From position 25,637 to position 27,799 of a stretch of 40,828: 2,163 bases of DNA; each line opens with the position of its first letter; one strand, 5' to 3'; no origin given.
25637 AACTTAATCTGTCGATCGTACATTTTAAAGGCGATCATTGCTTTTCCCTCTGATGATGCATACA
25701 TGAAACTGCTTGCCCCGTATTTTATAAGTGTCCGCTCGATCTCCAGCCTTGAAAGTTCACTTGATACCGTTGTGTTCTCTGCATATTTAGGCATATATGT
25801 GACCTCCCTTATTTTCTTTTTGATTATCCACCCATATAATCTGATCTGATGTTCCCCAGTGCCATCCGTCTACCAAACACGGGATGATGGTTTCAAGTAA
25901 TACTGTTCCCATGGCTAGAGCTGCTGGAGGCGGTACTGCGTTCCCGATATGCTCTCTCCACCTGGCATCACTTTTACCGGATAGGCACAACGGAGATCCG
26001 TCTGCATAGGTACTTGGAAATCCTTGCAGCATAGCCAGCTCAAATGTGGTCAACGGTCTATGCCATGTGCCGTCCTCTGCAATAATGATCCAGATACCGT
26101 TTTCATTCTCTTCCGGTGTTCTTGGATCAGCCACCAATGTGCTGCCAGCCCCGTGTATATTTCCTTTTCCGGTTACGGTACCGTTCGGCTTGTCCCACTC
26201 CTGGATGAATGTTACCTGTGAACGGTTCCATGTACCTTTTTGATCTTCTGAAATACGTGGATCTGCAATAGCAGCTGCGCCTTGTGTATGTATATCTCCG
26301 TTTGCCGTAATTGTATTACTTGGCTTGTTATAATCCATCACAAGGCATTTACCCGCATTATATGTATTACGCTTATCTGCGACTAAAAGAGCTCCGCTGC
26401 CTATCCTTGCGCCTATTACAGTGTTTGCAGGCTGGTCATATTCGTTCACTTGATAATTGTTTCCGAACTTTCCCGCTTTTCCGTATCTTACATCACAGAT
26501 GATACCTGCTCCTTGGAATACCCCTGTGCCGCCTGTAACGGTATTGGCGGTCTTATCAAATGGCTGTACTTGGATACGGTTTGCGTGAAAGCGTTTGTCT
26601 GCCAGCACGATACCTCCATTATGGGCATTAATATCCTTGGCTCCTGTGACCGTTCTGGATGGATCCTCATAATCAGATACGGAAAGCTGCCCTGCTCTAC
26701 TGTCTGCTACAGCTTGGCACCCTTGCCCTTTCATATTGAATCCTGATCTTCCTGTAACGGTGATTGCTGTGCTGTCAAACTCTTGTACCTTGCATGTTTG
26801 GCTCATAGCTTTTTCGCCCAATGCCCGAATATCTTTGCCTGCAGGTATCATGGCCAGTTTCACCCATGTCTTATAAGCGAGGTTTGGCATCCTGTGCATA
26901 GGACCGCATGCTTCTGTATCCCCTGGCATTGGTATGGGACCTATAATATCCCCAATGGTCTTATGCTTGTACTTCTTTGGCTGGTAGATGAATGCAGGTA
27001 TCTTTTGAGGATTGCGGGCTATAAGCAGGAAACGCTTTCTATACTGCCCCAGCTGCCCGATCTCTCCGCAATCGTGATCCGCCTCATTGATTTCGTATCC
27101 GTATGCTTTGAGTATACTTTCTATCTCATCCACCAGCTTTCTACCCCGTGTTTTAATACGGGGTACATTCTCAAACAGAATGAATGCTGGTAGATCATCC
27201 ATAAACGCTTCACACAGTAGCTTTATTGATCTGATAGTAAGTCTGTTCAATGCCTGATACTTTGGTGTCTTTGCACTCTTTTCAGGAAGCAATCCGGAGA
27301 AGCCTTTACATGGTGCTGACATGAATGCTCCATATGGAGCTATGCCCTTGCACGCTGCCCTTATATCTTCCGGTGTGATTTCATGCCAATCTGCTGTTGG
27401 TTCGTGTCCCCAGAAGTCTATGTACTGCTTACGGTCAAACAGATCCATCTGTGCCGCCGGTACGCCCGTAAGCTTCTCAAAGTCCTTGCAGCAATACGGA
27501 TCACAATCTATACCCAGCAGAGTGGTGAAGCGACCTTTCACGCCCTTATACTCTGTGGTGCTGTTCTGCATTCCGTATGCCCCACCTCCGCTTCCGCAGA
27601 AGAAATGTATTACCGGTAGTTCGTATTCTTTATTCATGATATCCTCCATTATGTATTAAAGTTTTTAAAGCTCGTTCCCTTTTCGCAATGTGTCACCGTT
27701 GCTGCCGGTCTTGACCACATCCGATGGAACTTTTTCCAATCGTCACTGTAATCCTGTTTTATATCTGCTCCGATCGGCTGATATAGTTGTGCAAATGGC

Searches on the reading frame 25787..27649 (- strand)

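Call 71: search_protein_families(library=phrogs, proteins=[window:25787-27649:-], max_evalue=0.00001)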
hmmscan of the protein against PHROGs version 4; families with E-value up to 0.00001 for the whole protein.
window:25787-27649:- (620 aa): 3 families
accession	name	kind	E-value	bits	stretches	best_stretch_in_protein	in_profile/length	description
phrog_32684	-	unknown function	1.5e-78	264.9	1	13-254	8-252/262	-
phrog_116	-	other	3e-39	135.9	1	3-588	200-493/779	DNA methyltransferase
phrog_363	-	other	6.1e-06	26.6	0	9-56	52-90/327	DNA methyltransferase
